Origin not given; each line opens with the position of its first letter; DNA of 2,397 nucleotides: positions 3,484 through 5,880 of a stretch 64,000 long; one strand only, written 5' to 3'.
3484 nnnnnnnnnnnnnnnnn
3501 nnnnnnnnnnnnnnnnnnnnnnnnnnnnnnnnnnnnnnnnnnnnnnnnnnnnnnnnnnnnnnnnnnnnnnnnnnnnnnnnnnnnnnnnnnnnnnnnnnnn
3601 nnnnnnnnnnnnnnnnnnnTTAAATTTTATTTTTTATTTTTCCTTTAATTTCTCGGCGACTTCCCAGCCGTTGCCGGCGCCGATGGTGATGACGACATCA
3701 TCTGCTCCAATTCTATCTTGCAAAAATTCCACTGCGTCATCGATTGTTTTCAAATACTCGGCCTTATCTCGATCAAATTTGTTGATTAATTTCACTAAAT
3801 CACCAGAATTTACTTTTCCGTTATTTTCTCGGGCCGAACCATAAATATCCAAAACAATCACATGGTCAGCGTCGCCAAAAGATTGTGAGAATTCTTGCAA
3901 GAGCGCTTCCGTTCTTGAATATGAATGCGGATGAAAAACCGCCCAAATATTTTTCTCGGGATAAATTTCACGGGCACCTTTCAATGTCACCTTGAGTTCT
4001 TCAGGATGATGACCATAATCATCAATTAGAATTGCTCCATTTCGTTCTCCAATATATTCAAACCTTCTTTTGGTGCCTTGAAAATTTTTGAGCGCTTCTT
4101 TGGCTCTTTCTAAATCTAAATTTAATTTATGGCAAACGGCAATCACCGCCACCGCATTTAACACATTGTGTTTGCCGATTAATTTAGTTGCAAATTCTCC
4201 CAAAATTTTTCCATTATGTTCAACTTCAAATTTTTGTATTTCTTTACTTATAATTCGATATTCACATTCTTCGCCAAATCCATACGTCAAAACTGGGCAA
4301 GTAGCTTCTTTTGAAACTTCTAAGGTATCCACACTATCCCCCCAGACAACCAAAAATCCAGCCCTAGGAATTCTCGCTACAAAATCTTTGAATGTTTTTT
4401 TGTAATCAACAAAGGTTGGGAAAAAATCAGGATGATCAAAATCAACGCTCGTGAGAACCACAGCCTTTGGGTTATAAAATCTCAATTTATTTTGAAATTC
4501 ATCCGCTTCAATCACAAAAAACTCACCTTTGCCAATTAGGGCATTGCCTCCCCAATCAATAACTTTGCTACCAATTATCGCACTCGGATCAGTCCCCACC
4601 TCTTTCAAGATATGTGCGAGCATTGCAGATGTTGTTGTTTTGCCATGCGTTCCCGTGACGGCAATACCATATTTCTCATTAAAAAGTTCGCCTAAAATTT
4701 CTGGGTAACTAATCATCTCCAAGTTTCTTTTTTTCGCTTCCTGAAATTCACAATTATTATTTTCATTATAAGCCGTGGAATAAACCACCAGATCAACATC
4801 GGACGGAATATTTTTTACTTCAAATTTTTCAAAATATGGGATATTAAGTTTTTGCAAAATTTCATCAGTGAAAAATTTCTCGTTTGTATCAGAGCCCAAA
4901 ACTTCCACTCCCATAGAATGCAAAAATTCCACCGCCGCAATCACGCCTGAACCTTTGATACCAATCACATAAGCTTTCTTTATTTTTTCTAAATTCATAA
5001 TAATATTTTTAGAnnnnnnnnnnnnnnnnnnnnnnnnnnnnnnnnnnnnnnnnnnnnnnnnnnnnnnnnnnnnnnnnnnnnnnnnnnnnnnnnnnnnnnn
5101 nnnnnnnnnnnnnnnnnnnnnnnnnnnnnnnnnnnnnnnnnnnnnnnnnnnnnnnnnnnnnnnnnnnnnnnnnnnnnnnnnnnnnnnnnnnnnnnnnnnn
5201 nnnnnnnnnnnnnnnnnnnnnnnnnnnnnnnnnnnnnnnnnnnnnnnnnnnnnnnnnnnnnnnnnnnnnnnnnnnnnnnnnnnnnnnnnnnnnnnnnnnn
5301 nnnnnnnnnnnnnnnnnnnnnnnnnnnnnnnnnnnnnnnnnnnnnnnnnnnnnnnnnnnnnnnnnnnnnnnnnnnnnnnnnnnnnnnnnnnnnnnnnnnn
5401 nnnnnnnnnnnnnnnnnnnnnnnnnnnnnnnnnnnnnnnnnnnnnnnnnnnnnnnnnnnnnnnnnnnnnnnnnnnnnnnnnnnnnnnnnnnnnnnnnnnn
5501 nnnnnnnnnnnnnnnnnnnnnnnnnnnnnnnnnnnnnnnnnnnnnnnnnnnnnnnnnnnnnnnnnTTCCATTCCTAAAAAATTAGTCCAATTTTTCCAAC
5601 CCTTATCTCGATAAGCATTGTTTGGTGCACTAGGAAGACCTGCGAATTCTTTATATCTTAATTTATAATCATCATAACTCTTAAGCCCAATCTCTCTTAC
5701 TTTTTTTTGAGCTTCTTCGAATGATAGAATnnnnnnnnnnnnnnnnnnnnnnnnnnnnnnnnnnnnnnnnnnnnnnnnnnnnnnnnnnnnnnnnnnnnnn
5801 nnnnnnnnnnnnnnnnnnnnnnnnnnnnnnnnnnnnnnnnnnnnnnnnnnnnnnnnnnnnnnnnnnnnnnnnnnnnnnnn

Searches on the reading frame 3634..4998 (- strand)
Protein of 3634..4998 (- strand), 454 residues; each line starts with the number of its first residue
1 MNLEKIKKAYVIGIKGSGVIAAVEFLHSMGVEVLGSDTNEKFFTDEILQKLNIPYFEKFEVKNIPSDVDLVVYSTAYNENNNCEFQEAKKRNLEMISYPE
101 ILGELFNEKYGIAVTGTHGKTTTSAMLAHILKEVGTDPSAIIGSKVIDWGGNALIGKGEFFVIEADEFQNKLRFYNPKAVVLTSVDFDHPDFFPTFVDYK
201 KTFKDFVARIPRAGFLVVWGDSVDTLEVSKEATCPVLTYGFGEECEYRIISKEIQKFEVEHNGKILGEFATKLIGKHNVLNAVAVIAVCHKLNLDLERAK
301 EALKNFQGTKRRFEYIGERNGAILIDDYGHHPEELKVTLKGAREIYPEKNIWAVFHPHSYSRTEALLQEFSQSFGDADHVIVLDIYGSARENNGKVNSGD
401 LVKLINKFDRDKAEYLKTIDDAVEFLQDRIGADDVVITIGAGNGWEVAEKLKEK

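Call 10: search_protein_families(library=pfam, proteins=[window:3634-4998:-], max_evalue=1)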
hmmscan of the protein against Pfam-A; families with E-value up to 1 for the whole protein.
window:3634-4998:- (454 aa): 7 families
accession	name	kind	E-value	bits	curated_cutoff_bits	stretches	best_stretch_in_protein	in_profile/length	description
PF08245.18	Mur_ligase_M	-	4.9e-28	98.9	24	1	114-289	1-200/200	Mur ligase middle domain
PF02875.26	Mur_ligase_C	-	2e-21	77.6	28.4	1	311-442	1-127/127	Mur ligase, glutamate ligase domain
PF01225.30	Mur_ligase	-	8.3e-15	55.4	21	1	10-110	3-95/95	Mur ligase family, catalytic domain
PF24083.1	Phage_ssDNA_bind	-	0.071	12.9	27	1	292-327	10-45/193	Putative phage ssDNA-binding domain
PF01558.24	POR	-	0.093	13.3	27.4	1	267-311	114-158/173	Pyruvate ferredoxin/flavodoxin oxidoreductase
PF00009.33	GTP_EFTU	-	0.13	12.2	26.5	0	401-448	124-176/188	Elongation factor Tu GTP binding domain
PF01656.29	CbiA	-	0.24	11.8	25.4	1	116-135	8-27/125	CobQ/CobB/MinD/ParA nucleotide binding domain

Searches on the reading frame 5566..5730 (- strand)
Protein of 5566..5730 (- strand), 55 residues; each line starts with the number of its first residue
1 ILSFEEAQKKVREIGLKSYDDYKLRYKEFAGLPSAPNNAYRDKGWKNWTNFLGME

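Call 74: search_solved_structures(query=A4, max_evalue=10, show_alignments=4)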
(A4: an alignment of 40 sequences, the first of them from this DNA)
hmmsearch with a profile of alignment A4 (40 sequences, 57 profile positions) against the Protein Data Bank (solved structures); distinct sequences matched with E-value up to 10: 6.
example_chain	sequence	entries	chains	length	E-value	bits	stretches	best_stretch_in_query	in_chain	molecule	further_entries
9e6q_AG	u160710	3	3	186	0.8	13.3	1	7-43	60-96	Large ribosomal subunit protein uL13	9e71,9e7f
9cc7_D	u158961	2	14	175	0.95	13.1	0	18-37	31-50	PhiTE adaptor protein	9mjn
5bs1_A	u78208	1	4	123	1.4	12.5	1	35-56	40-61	CrRbcX-IIa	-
1wi4_A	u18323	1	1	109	1.5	12.4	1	2-22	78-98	syntaxin binding protein 4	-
5bs2_A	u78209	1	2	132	1.6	12.4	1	35-56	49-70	Ribulose bisphosphate carboxylase large chain,CrRbcX-IIa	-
7ct6_A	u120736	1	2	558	8.5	10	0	6-43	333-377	Glyoxylate carboligase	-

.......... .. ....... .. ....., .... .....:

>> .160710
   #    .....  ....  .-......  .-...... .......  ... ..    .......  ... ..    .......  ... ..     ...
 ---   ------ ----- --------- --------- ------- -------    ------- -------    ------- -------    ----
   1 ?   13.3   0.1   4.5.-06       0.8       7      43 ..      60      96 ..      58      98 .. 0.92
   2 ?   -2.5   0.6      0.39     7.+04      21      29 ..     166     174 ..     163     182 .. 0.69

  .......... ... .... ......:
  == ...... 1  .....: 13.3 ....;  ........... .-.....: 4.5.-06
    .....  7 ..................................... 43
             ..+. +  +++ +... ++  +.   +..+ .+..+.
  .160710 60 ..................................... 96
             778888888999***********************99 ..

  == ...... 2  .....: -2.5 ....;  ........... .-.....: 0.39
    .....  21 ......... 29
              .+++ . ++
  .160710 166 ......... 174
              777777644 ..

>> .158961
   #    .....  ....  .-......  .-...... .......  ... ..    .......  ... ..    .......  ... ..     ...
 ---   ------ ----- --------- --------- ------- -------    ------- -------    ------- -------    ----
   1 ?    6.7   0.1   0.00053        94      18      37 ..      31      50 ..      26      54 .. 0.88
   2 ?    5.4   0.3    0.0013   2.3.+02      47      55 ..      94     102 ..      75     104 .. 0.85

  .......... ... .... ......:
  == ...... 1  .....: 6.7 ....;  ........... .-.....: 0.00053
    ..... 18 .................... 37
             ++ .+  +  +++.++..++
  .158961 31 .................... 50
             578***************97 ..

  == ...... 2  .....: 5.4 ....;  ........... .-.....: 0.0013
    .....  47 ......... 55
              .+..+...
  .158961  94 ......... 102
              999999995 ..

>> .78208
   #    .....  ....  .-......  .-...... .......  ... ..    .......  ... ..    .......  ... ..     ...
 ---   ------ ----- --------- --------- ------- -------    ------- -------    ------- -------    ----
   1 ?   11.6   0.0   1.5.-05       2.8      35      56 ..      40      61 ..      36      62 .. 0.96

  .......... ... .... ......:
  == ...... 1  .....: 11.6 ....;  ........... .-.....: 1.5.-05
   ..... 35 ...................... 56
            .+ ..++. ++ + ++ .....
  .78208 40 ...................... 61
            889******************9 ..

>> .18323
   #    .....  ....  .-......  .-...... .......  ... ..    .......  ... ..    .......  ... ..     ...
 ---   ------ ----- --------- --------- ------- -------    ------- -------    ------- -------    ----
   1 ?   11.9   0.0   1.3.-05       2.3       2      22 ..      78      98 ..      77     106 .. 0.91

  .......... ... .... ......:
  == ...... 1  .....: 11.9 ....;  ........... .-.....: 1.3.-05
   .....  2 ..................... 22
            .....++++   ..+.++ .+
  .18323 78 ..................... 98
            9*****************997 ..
